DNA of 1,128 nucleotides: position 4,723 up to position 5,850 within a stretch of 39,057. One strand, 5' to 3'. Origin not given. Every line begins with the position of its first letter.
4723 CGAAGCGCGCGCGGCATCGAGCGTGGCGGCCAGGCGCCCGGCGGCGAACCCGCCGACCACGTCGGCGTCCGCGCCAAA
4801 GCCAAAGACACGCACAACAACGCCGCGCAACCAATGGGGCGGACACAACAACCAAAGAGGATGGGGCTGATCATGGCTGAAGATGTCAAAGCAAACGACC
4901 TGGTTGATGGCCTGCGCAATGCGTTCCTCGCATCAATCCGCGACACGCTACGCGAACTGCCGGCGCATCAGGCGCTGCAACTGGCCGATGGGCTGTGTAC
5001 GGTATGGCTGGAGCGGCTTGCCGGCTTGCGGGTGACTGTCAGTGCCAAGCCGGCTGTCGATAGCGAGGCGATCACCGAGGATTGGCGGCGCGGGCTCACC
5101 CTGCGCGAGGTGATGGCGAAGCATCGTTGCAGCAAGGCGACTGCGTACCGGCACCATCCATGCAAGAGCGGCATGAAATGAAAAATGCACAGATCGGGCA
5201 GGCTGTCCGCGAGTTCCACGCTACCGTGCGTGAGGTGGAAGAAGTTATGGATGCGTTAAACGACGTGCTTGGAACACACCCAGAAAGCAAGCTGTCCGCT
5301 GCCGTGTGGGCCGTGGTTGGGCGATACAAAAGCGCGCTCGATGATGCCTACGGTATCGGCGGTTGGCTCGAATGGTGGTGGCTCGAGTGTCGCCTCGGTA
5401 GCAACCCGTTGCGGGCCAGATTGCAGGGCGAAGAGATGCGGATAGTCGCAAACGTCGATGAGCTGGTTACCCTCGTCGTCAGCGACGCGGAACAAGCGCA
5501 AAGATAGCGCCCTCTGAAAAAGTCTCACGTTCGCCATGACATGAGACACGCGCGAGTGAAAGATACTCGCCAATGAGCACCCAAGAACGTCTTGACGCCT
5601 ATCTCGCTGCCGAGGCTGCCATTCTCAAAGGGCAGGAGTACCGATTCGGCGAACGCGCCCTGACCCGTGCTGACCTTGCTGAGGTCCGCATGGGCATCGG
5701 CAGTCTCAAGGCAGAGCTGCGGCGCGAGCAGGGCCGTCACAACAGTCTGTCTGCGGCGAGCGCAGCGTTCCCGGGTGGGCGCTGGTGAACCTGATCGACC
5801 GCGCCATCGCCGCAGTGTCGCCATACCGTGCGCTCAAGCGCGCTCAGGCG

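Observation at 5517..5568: Roughly 50-bp conserved dyad element present exactly twice, at the starts of the head and baseplate operons (copy 1)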

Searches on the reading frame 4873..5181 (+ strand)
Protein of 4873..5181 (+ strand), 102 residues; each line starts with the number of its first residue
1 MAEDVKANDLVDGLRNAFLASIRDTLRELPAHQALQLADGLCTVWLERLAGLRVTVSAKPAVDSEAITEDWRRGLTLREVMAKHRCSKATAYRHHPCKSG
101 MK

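Call 24: search_protein_families(library=phrogs, proteins=[window:4873-5181:+], max_evalue=0.01)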
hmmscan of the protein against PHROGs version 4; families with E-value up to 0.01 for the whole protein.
window:4873-5181:+ (102 aa): 0 families

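Call 25: search_protein_families(library=pfam, proteins=[window:4873-5181:+], max_evalue=10)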
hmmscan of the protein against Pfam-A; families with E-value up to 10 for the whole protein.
window:4873-5181:+ (102 aa): 2 families
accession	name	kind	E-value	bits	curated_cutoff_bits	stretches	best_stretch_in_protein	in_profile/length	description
PF02944.25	BESS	-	0.017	15.4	21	1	17-36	5-24/35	BESS motif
PF13384.12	HTH_23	-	0.03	14.6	24.6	1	72-94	15-37/50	Homeodomain-like domain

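Call 26: find_homologous_proteins(query=window:4873-5181:+, max_evalue=0.001)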
Query window:4873-5181:+ (102 aa): 27 proteins with E <= 0.001 among 71 candidates.
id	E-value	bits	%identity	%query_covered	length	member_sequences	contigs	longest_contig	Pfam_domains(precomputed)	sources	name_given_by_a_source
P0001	2.7e-61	222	100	100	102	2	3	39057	-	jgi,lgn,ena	-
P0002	1.1e-45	172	78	97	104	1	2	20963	-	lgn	-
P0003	2.5e-42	161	78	96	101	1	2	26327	-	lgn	-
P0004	9.2e-40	153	71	97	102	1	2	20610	-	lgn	-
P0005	1.2e-38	149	73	94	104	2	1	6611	-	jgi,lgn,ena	-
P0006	1.4e-32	130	60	100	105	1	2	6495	-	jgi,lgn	-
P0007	3.0e-32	129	59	98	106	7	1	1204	-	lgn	-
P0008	2.0e-31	126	63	94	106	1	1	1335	-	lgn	-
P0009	5.3e-31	125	61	97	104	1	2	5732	-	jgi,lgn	jgi:hypothetical protein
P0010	5.9e-31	124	60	96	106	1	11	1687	-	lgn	-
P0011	2.5e-30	122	61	97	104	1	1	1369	-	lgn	-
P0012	4.0e-30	122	61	94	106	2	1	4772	-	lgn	-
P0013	5.3e-30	121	62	100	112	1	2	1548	-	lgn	-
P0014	1.0e-29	120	62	97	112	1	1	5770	-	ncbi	-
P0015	1.2e-29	120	60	96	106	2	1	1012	-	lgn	-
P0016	2.1e-29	119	57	96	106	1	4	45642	-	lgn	-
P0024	6.3e-27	111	54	97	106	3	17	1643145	-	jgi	-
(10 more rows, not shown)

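Call 27: find_encoding_contigs(protein=P0002, flank=10000, max_places=2)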
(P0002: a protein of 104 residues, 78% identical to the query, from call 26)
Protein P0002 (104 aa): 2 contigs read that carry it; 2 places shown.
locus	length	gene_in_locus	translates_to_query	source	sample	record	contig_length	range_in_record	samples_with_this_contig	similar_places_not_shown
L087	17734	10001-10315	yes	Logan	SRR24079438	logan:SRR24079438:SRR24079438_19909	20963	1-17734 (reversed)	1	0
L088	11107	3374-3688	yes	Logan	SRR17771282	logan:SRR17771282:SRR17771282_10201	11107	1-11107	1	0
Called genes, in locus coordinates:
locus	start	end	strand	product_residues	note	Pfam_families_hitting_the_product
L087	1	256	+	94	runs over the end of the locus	PF15943:YdaS_toxin (weak)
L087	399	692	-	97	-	-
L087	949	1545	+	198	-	-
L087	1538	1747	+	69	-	-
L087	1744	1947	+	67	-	-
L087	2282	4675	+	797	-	PF13662:Toprim_4 (weak), PF13362:Toprim_3 (weak), PF19263:DUF5906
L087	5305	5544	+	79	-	-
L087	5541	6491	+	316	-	PF02498:Bro-N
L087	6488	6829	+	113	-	-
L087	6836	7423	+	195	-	-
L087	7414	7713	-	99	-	PF01381:HTH_3 (weak)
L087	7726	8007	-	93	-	PF05015:HigB-like_toxin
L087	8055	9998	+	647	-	PF05876:GpA_ATPase, PF20454:GpA_nuclease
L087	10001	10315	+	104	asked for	-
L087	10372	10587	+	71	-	PF19645:DUF6148 (weak)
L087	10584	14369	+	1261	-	PF05136:Phage_portal_2, PF00574:CLP_protease, PF25209:Phage_capsid_4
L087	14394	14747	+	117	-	PF09956:Phage_cement_2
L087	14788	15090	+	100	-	PF05354:Phage_attach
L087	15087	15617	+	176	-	PF06763:Minor_tail_Z (faint)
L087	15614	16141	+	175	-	-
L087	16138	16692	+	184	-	PF04717:Phage_base_V, PF18946:Apex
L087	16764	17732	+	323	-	?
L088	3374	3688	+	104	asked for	-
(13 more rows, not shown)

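Call 28: find_encoding_contigs(protein=P0003, flank=10000, max_places=2)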
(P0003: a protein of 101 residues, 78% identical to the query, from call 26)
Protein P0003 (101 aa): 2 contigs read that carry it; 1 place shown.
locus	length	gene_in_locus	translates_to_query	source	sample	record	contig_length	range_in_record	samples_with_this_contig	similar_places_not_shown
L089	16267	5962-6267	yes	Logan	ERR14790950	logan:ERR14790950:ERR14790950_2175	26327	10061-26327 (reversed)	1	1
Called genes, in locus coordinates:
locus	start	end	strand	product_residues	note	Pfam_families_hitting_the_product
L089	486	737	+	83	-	-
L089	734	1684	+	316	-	PF02498:Bro-N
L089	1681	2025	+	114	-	-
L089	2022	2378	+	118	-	PF14359:DUF4406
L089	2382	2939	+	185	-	-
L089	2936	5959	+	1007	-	PF05876:GpA_ATPase, PF20454:GpA_nuclease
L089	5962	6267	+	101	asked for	-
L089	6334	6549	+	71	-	PF19645:DUF6148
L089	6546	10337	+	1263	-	PF05136:Phage_portal_2, PF00574:CLP_protease, PF25209:Phage_capsid_4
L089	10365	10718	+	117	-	PF09956:Phage_cement_2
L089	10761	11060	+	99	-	PF05354:Phage_attach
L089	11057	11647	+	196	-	PF06763:Minor_tail_Z (weak)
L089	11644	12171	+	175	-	-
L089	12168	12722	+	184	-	PF04717:Phage_base_V, PF18946:Apex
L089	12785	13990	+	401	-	PF22671:Gp18_domIII_N (weak), PF04984:Phage_sheath_1, PF17482:Phage_sheath_1C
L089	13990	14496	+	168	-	PF04985:Phage_tube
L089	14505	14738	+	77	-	-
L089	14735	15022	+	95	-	PF10109:Phage_TAC_7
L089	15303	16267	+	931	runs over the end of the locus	PF10145:PhageMin_Tail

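Call 29: find_encoding_contigs(protein=P0004, flank=10000, max_places=2)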
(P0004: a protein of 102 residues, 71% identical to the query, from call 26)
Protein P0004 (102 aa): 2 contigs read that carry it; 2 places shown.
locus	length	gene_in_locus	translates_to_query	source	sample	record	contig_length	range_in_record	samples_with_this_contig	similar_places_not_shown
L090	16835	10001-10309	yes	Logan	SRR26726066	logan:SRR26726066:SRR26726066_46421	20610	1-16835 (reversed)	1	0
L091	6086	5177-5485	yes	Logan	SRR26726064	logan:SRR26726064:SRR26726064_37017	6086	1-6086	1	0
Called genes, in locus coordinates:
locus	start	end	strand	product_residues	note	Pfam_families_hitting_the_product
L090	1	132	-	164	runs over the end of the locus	-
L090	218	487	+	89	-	PF15943:YdaS_toxin (faint)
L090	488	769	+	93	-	PF15943:YdaS_toxin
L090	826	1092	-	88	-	-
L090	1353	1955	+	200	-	-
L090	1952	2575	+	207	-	-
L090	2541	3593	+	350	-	PF01807:Zn_ribbon_DnaG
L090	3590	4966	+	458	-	PF05272:VapE-like_dom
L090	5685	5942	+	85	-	-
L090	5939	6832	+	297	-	PF02498:Bro-N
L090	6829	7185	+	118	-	-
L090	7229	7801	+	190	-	-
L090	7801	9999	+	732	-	PF05876:GpA_ATPase, PF20454:GpA_nuclease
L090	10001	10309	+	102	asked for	-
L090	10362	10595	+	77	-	PF19645:DUF6148 (weak)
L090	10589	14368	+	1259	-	PF05136:Phage_portal_2, PF00574:CLP_protease, PF25209:Phage_capsid_4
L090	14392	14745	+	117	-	PF09956:Phage_cement_2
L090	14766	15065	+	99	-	PF05354:Phage_attach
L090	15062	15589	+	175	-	PF06763:Minor_tail_Z (weak)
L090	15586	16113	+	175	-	-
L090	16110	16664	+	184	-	PF04717:Phage_base_V, PF18715:Phage_spike (weak)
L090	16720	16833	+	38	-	?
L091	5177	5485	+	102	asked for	-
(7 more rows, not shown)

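Call 31: find_encoding_contigs(protein=P0016, flank=10000, max_places=1)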
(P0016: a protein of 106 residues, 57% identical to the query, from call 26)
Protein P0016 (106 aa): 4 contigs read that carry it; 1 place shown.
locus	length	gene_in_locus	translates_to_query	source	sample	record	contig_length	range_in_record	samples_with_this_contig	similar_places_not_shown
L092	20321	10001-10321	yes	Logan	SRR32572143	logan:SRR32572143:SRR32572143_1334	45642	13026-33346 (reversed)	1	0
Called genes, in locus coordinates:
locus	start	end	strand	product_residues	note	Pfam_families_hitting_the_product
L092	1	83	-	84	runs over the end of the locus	-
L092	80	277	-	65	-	-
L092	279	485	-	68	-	-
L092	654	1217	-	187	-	-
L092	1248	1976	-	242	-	PF01381:HTH_3 (weak), PF13443:HTH_26 (weak), PF13560:HTH_31 (weak), PF00717:Peptidase_S24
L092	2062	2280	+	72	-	-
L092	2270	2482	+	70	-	-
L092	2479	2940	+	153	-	PF06892:Phage_CP76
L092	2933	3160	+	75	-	-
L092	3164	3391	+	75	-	-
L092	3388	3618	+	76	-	-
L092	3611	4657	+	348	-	PF01807:Zn_ribbon_DnaG, PF19898:DUF6371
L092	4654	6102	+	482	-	PF05272:VapE-like_dom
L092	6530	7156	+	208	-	-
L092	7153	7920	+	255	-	PF01555:N6_N4_Mtase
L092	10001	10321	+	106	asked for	-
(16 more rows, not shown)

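Call 32: find_encoding_contigs(protein=P0024, flank=10000, max_places=3)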
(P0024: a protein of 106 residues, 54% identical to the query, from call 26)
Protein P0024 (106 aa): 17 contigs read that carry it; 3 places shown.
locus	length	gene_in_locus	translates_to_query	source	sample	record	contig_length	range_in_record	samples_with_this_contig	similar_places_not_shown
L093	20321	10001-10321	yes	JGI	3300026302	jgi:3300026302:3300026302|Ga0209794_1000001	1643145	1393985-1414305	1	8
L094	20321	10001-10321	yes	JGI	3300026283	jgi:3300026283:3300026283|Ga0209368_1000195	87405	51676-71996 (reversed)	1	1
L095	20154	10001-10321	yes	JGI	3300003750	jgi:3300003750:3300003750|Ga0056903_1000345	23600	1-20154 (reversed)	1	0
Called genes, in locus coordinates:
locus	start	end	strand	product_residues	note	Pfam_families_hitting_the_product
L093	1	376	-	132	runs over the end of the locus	-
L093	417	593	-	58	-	-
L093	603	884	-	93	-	-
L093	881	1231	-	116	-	-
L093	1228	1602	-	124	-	-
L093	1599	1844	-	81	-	-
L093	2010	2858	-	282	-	-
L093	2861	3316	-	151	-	PF01381:HTH_3 (weak), PF13560:HTH_31 (weak), PF15943:YdaS_toxin (faint)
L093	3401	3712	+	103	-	PF15943:YdaS_toxin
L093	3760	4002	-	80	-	-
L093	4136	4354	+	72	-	-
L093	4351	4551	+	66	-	-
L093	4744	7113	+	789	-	PF13362:Toprim_3, PF13662:Toprim_4 (weak), PF19263:DUF5906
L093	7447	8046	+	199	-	-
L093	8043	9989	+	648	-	PF05876:GpA_ATPase, PF20454:GpA_nuclease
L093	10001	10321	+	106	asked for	-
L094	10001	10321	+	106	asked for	-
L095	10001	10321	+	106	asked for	-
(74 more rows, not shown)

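Call 33: find_encoding_contigs(protein=P0006, flank=10000, max_places=2)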
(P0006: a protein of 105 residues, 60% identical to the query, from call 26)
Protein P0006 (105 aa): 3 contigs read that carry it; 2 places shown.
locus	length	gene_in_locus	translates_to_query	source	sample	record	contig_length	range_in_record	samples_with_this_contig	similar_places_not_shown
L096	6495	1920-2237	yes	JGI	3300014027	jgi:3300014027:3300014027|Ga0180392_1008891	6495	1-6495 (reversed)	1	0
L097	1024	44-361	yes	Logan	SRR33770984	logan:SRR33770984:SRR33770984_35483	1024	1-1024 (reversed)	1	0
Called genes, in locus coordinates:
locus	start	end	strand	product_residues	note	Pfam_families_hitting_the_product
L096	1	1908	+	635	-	?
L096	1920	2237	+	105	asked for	-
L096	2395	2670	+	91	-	PF05154:TM2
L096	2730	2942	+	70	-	-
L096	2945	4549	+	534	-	PF05136:Phage_portal_2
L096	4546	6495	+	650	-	?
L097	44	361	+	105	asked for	-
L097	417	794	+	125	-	PF13240:Zn_Ribbon_1 (weak), PF05154:TM2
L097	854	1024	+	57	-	?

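Call 42: search_solved_structures(query=A1, max_evalue=10, show_alignments=3)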
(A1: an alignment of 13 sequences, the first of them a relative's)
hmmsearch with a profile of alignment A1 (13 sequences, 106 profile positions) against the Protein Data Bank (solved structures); distinct sequences matched with E-value up to 10: 13.
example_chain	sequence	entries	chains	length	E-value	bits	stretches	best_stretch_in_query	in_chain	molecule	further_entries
4jkz_A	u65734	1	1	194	0.004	20.4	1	69-100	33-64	Transcriptional regulator, TetR family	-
4jl3_A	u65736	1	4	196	0.0053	20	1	71-100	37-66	Transcriptional regulator, TetR family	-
1res_A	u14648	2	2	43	0.0075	19.5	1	59-93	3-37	GAMMA DELTA-RESOLVASE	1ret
1zr2_A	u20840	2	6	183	0.012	18.9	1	52-93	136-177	Transposon gamma-delta resolvase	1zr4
2gm4_A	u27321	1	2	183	0.012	18.9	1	52-93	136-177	Transposon gamma-delta resolvase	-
1gdt_A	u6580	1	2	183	0.013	18.8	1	52-93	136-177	PROTEIN (GAMMA DELTA RESOLVASE)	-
3cdl_A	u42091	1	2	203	0.022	18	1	52-100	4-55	Transcriptional regulator AefR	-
1wyq_A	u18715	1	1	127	0.19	15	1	59-85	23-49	Spectrin beta chain, brain 2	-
9g6k_Lv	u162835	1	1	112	0.59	13.4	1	19-74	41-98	mL180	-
6anu_f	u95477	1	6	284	0.68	13.2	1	59-85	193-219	Spectrin beta chain, non-erythrocytic 2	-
6uhi_A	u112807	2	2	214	0.69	13.2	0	52-86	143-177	Ryanodine receptor 1 chimera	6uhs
2fq4_A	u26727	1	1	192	0.71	13.2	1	72-100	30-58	Transcriptional regulator, TetR family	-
9i05_XF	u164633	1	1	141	1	12.7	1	19-74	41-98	mL160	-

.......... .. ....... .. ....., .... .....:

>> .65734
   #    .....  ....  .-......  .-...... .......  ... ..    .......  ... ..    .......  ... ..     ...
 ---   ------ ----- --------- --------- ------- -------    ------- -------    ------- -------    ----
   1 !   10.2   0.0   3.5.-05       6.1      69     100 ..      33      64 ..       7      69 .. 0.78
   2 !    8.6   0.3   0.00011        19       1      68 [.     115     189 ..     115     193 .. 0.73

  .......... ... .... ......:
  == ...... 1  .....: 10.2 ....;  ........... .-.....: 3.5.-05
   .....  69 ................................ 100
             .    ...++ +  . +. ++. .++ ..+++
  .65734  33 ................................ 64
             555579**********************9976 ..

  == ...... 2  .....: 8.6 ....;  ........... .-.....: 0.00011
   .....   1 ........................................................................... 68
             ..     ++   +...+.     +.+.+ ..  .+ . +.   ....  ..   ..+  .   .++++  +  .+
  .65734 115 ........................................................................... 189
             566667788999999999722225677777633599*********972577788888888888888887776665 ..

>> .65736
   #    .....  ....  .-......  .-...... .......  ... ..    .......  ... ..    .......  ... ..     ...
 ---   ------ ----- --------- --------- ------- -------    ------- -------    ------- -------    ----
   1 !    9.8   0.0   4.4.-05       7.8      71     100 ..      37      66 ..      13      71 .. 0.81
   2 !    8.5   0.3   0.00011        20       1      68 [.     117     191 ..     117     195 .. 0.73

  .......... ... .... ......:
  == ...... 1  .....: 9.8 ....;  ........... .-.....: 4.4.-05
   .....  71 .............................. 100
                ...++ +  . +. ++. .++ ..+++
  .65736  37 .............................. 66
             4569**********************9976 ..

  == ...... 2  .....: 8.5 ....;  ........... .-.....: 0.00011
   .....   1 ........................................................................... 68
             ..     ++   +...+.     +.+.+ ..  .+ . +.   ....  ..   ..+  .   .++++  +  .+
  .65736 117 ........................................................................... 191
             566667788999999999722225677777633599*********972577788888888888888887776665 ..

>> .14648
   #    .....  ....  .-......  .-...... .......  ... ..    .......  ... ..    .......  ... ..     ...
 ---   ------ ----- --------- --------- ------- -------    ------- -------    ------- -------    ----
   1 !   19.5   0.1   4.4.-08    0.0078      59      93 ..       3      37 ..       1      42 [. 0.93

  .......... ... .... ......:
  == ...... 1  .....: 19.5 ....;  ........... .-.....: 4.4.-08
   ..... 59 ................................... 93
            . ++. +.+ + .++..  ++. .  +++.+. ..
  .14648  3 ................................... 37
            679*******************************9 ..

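Call 49: predict_structure(alignment_id=A1)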
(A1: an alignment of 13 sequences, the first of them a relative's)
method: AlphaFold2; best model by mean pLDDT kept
length: 102 residues; sequences in the alignment: 13
mean_pLDDT: 78.2   pTM: 0.38
mean pLDDT of the five models: 78.2, 78.0, 73.8, 72.6, 72.6
residues with pLDDT >= 90: 12; 70-90: 66; 50-70: 18; < 50: 6
segments of 3 or more residues with pLDDT < 50: none
pLDDT, mean of each block of 10 residues (from residue 1): 62 85 85 84 76 57 85 91 88 77 47
secondary structure, 60 per line:
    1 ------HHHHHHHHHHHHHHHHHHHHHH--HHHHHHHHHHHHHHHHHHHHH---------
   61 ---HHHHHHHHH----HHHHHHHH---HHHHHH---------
elements in order: H7-28 H31-51 H64-72 H77-84 H88-93

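Call 52: fold_search(model_id=the predicted structure, library=pdb)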
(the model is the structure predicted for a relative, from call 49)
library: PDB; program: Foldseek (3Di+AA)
matches with E <= 10: 246; with E <= 0.001: 0
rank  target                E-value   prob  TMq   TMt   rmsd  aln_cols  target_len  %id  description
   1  1gdt_A                3.8e-01  0.77  0.31  0.18   9.2        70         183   20  CRYSTAL STRUCTURE OF A SITE-SPECIFIC RECOMBINASE, GAMMA-DELTA RESOLVASE COMPLEXED WITH A 34 BP CLEAVAGE SITE (released 1996-04-03)
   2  1tro_G                4.3e-01  0.47  0.31  0.31  10.0        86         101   21  CRYSTAL STRUCTURE OF TRP REPRESSOR OPERATOR COMPLEX AT ATOMIC RESOLUTION (released 1994-01-31)
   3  1zt9_A                4.6e-01  0.51  0.28  0.29   8.6        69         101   17  E. coli trp repressor, tetragonal crystal form (released 2006-05-09)
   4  1zr2_B                4.9e-01  0.69  0.30  0.17   9.3        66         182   21  Structure of a Synaptic gamma-delta Resolvase Tetramer Covalently Linked to two Cleaved DNAs (released 2005-08-30)
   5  2r0q_C                4.9e-01  0.44  0.35  0.20  17.8       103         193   14  Crystal structure of a serine recombinase- DNA regulatory complex (released 2008-04-01)
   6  6fal_A                5.6e-01  0.44  0.29  0.30   8.5        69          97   17  Tryptophan Repressor TrpR from E.coli with 3-Indolepropionic acid as ligand (released 2019-01-30)
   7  6ejz_B                5.6e-01  0.41  0.31  0.31   9.9        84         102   21  Tryptophan Repressor TrpR from E.coli variant S88Y with Indole-3-acetic acid as ligand (released 2019-02-06)
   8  1tro_A                6.0e-01  0.30  0.31  0.31  10.6        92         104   17  CRYSTAL STRUCTURE OF TRP REPRESSOR OPERATOR COMPLEX AT ATOMIC RESOLUTION (released 1994-01-31)
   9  2gm4_B                6.8e-01  0.57  0.30  0.17   9.5        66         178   21  An activated, tetrameric gamma-delta resolvase: Hin chimaera bound to cleaved DNA (released 2006-06-27)
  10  6f7f_A                6.8e-01  0.38  0.28  0.28   8.5        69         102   17  Tryptophan Repressor TrpR from E.coli with 3-Indolepropionic acid (released 2019-03-27)
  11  2oz9                  6.8e-01  0.38  0.28  0.28   8.6        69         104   17  E. coli TRP holorepressor, orthorhombic crystal form (released 2007-03-06)
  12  3wrp                  6.8e-01  0.35  0.29  0.30  10.6        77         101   17  FLEXIBILITY OF THE DNA-BINDING DOMAINS OF TRP REPRESSOR (released 1988-04-16)
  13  6f9k                  7.2e-01  0.51  0.34  0.33   9.4        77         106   17  Tryptophan Repressor TrpR from E.coli with 5-methyl-L-tryptophan as ligand (released 2019-01-30)
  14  1tro_E                7.2e-01  0.35  0.28  0.30   8.2        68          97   20  CRYSTAL STRUCTURE OF TRP REPRESSOR OPERATOR COMPLEX AT ATOMIC RESOLUTION (released 1994-01-31)
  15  1rr7                  7.2e-01  0.21  0.28  0.30  14.7        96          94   19  Crystal structure of the Middle Operon Regulator protein of Bacteriophage Mu (released 2004-08-17)
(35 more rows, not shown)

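Call 54: search_dna_similar(query=window:4873-5178:+, collection=phages, mode=protein, max_rows=25, max_evalue=0.01)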
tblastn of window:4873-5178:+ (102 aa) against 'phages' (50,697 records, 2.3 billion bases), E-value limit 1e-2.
No match.

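Call 65: search_protein_families(library=pfam, proteins=[window:4873-5178:+], max_evalue=1)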
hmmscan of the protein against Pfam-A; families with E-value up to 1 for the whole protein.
seq(102 aa): 2 families
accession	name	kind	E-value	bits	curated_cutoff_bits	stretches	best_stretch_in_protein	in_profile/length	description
PF02944.25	BESS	-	0.017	15.4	21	1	17-36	5-24/35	BESS motif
PF13384.12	HTH_23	-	0.03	14.6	24.6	1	72-94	15-37/50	Homeodomain-like domain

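Call 94: search_protein_representatives(alignment_id=A1)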
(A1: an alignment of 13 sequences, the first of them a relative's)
Query: 13 sequences, 106 profile positions. Proteins with E-value up to 0.001 (for the whole library): 74; up to 1e-10: 26; up to 1e-30: 9. The best 74 are listed.
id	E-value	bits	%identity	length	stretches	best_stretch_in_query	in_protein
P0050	9.5e-41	154.3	-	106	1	1-105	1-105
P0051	2.2e-40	153.1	-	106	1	1-104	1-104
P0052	5.1e-40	151.9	-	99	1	1-99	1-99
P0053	5.9e-38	145.3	-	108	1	1-102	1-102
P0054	9.0e-35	135.1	-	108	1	1-102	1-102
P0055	1.2e-34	134.7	-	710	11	51-96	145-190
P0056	3.0e-32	127.0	-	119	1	1-100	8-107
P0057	7.2e-32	125.7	-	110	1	1-104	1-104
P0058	3.3e-31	123.6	-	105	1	1-102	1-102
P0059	2.3e-30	120.9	-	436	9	51-96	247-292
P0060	1.3e-28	115.2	-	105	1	1-103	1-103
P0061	2.1e-24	101.8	-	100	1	1-99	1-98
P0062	4.2e-24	100.8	-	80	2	1-47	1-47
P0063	1.6e-23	98.9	-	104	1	1-100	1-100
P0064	5.1e-22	94.1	-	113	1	1-103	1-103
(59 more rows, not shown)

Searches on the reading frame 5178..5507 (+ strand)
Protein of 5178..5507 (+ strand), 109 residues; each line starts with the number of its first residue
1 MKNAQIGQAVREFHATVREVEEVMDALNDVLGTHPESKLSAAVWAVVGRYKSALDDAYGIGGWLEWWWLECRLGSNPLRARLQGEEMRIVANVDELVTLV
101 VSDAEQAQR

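Call 8: search_protein_families(library=pfam, proteins=[window:5178-5507:+], max_evalue=0.01)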
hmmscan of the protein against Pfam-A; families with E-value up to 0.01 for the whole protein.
window:5178-5507:+ (109 aa): 0 families

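Call 24: search_protein_families(library=phrogs, proteins=[window:5178-5507:+], max_evalue=0.01)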
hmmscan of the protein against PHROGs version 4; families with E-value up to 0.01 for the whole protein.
window:5178-5507:+ (109 aa): 0 families

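Call 25: search_protein_families(library=pfam, proteins=[window:5178-5507:+], max_evalue=10)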
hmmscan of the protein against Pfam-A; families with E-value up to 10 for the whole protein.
window:5178-5507:+ (109 aa): 1 family
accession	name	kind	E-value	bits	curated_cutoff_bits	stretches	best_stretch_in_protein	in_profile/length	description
PF23445.2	SNRNP200_wHTH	-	0.041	14.5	27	1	62-107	29-75/82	Winged Helix-turn-helix domain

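Call 89: search_protein_families(library=padloc, proteins=[window:5178-5504:+], max_evalue=0.001)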
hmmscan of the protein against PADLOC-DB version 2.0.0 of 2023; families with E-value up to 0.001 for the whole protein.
window:5178-5504:+ (109 aa): 0 families

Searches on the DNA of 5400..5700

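Call 84: search_rna_families(source=window, start=5400, end=5700, threshold=evalue, max_evalue=1)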
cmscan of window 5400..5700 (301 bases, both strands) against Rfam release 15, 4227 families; matches with E-value up to 1: 0.
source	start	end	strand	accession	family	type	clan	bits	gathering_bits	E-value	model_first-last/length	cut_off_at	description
